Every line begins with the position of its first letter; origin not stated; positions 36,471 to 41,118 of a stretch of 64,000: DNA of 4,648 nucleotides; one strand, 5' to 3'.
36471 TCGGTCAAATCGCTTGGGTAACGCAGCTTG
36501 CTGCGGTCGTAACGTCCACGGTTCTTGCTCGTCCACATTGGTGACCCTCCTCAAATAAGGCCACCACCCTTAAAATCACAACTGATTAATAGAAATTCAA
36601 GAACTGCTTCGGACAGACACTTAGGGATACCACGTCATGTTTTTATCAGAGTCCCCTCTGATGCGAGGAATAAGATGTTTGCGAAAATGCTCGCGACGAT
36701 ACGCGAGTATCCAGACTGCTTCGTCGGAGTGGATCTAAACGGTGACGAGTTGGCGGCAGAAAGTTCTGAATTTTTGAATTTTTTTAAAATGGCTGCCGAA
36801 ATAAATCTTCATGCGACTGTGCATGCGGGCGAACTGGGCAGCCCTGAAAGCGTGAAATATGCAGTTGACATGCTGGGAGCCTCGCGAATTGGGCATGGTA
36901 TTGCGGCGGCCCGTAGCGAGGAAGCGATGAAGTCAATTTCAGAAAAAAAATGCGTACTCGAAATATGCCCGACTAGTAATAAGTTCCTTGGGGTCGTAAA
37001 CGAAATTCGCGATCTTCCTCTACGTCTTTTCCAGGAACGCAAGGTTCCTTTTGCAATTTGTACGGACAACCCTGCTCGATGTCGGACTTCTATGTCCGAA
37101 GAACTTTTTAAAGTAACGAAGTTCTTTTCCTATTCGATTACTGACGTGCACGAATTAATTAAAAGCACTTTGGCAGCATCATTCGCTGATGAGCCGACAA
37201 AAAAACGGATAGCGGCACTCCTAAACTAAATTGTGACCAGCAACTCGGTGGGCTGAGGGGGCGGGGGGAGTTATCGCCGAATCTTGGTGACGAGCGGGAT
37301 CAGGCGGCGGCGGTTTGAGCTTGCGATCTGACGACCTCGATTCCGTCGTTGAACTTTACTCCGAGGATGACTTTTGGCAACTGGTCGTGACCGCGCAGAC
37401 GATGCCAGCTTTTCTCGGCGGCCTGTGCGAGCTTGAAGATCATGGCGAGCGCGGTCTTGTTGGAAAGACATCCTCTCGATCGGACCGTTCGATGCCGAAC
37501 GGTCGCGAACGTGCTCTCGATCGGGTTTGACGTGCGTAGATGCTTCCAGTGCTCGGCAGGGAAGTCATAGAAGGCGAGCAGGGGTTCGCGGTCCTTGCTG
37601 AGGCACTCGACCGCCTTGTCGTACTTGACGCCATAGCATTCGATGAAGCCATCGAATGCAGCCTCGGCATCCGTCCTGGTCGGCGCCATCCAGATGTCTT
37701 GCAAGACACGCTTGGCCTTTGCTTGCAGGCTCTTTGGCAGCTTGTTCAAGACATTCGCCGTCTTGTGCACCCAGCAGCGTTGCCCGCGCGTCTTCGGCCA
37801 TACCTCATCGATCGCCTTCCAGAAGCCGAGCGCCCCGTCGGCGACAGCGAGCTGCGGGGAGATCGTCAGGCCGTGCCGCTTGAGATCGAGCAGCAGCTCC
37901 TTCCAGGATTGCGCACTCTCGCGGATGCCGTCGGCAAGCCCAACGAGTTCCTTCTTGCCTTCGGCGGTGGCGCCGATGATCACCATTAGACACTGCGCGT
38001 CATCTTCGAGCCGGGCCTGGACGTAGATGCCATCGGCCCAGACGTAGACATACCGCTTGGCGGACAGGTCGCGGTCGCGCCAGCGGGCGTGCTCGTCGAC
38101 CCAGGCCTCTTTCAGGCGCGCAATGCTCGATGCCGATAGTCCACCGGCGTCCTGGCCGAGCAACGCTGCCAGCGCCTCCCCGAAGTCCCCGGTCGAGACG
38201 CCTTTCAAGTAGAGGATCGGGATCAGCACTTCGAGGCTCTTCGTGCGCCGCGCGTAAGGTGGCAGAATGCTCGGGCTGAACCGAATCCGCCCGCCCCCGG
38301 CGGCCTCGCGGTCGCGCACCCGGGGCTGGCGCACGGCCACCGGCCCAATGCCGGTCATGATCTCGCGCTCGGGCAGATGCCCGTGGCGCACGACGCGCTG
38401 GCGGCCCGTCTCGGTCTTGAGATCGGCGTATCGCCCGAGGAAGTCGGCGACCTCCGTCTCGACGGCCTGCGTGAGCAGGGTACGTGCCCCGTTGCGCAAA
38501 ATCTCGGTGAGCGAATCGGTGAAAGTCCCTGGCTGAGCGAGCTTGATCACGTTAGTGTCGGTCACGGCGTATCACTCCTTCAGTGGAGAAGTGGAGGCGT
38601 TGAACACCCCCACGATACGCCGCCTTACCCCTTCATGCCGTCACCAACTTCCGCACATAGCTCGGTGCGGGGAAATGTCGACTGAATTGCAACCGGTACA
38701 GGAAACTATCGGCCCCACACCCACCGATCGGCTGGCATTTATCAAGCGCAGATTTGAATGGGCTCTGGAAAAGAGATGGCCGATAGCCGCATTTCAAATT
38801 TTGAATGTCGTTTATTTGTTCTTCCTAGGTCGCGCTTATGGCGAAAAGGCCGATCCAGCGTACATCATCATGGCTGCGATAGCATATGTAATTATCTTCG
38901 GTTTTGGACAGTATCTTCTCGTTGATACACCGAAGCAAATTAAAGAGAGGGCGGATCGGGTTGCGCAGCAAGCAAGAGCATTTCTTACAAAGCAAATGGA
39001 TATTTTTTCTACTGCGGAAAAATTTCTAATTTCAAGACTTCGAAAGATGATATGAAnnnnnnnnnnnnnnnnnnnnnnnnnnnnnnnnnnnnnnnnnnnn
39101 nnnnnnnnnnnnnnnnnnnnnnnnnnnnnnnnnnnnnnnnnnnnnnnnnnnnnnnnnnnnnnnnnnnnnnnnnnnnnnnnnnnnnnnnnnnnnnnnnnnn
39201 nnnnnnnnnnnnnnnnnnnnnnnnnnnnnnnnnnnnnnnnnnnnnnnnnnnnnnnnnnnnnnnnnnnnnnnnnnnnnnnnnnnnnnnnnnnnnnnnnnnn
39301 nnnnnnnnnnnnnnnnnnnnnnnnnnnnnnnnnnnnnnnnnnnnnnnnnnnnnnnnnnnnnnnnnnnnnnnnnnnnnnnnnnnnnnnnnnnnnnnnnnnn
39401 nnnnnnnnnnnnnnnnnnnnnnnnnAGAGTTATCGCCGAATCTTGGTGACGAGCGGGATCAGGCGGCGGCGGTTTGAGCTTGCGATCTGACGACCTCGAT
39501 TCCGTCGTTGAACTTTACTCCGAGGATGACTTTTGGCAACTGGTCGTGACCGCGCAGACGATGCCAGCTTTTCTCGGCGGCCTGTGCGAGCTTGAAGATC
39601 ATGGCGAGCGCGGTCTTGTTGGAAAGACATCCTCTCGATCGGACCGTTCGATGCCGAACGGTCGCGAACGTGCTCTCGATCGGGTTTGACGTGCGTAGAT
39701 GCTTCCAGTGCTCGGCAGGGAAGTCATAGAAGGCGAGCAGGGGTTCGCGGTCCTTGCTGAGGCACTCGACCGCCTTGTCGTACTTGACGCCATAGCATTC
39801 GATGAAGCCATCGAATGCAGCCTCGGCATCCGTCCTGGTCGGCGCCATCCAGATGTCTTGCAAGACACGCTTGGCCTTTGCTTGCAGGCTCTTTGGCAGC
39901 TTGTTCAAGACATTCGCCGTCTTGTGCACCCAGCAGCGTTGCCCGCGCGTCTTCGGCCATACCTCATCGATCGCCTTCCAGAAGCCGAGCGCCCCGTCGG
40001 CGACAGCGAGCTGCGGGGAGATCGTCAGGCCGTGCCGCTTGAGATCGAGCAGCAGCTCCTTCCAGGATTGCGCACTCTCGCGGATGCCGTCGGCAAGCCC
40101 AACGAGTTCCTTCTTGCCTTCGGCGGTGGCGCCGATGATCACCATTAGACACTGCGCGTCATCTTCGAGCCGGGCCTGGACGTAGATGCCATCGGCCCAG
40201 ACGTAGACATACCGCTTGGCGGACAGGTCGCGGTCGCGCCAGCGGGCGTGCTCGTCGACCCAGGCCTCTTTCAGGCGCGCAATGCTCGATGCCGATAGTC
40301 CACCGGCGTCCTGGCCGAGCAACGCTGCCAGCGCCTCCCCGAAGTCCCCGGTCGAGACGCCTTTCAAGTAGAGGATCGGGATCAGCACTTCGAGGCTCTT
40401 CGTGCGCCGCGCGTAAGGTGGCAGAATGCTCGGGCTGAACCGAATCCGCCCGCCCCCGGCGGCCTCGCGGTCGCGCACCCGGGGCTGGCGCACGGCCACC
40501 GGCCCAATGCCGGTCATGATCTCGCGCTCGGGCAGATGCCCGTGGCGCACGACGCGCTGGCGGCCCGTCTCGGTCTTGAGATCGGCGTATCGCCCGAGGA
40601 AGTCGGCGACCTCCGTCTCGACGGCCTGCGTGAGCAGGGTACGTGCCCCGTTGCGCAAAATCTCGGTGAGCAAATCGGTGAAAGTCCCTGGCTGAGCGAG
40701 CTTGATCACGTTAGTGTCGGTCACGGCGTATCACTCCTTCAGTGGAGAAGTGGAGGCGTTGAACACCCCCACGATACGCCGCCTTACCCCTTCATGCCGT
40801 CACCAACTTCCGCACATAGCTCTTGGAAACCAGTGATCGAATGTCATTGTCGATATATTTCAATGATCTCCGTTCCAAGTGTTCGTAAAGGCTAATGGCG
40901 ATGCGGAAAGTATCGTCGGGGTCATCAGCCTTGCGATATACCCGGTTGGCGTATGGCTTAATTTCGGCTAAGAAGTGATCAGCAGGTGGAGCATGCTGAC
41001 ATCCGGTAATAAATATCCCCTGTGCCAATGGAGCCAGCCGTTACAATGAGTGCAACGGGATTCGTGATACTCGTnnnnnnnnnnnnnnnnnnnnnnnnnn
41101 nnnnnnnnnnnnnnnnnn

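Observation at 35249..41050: Hidden two-gene operon: adenosine deaminase plus 2TM-GAF membrane protein, a candidate undescribed nucleotide-signalling defence system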

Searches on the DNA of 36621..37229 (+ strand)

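Call 90: search_dna_similar(query=L022:4989-7308:+, collection=ecoli_genomes, mode=distant, max_rows=8)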
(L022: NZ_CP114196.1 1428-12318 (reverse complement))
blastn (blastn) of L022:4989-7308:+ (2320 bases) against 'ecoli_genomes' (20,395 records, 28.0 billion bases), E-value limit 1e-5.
Records with a match: 80; places in all: 80; records where one place covers at least 80% of the query: 78.
Genomes with a match: 80 of 5426; with a place that covers at least 80% of the query: 78. Places per genome that has any: lowest 1, median 1, highest 1. On chromosomes: 79 places; on plasmids: 1.
Best place of each record, by identity: 60-80% 80.
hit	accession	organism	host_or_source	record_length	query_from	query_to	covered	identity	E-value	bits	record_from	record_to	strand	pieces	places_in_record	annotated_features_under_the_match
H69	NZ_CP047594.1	Escherichia coli strain LD27-1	feces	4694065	157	2314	93%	68.0%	0e+0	723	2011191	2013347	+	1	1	adenosine deaminase | SIR2 family NAD-dependent protein deacylase | non-canonical purine NTP pyrophosphatase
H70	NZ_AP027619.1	Escherichia coli strain PSJ-07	Homo sapiens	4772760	157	2314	93%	68.0%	0e+0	723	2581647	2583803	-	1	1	adenosine deaminase | SIR2 family NAD-dependent protein deacylase | non-canonical purine NTP pyrophosphatase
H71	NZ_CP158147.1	Escherichia coli strain FDN-24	chicken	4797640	157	2314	93%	68.0%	0e+0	719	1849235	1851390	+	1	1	SIR2 family protein | hypothetical protein (x2) | non-canonical purine NTP pyrophosphatase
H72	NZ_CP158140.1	Escherichia coli strain FDN-9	chicken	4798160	157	2314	93%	68.0%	0e+0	719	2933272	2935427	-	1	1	SIR2 family protein | hypothetical protein (x2) | non-canonical purine NTP pyrophosphatase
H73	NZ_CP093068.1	Escherichia coli strain BR1220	Branta canadensis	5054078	157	2314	93%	68.0%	0e+0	719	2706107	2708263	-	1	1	adenosine deaminase | SIR2 family NAD-dependent protein deacylase | non-canonical purine NTP pyrophosphatase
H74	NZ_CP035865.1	Escherichia coli strain E275 a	Homo sapiens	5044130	157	2314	93%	68.0%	0e+0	719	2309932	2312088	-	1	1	adenosine deaminase | SIR2 family NAD-dependent protein deacylase | non-canonical purine NTP pyrophosphatase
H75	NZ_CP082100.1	Escherichia coli strain MS15047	Homo sapiens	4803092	157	2314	93%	68.0%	0e+0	719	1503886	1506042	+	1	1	adenosine deaminase | SIR2 family NAD-dependent protein deacylase | non-canonical purine NTP pyrophosphatase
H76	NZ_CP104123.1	Escherichia coli strain USDA-ARS-USMARC-49610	Bos taurus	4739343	157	2314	93%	68.0%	0e+0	719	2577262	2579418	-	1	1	amidohydrolase family protein | SIR2 family NAD-dependent protein deacylase | non-canonical purine NTP pyrophosphatase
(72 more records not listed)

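Call 91: get_annotated_region(hit=H69, flank=1500)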
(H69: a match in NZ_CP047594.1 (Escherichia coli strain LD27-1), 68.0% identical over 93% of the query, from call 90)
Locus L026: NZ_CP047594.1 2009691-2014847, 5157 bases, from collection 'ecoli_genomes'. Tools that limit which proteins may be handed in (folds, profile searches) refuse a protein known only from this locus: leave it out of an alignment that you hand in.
description: Escherichia coli strain LD27-1 chromosome, complete genome
organism: Escherichia coli strain LD27-1 (NCBI taxid 562)
replicon: chromosome; assembly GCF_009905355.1
host: -; source: feces; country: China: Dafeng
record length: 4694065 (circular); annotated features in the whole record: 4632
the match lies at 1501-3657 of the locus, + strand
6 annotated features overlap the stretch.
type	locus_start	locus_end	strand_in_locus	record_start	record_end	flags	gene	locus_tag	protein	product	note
CDS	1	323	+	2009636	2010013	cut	-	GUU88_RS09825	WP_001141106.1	DUF977 family protein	-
CDS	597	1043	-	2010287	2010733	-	-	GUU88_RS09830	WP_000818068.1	TetR/AcrR family transcriptional regulator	-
CDS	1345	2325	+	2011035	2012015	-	-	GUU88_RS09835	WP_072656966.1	adenosine deaminase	-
CDS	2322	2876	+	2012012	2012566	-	-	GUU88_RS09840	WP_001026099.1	non-canonical purine NTP pyrophosphatase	-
CDS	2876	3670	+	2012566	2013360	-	-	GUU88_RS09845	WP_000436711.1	SIR2 family NAD-dependent protein deacylase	-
CDS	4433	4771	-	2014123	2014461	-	-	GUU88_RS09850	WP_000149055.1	DUF1971 domain-containing protein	-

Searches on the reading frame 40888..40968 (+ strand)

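Call 8: search_protein_families(library=pfam, proteins=[window:40888-40968:+], max_evalue=1)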
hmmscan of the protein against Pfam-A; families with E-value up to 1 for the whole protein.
window:40888-40968:+ (27 aa): 2 families
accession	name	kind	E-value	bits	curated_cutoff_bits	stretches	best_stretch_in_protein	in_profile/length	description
PF15061.11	DUF4538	-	0.046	13.9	27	1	8-21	12-25/57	Domain of unknown function (DUF4538)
PF10781.14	DSRB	-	0.089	12.9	25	1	7-24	29-46/61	Dextransucrase DSRB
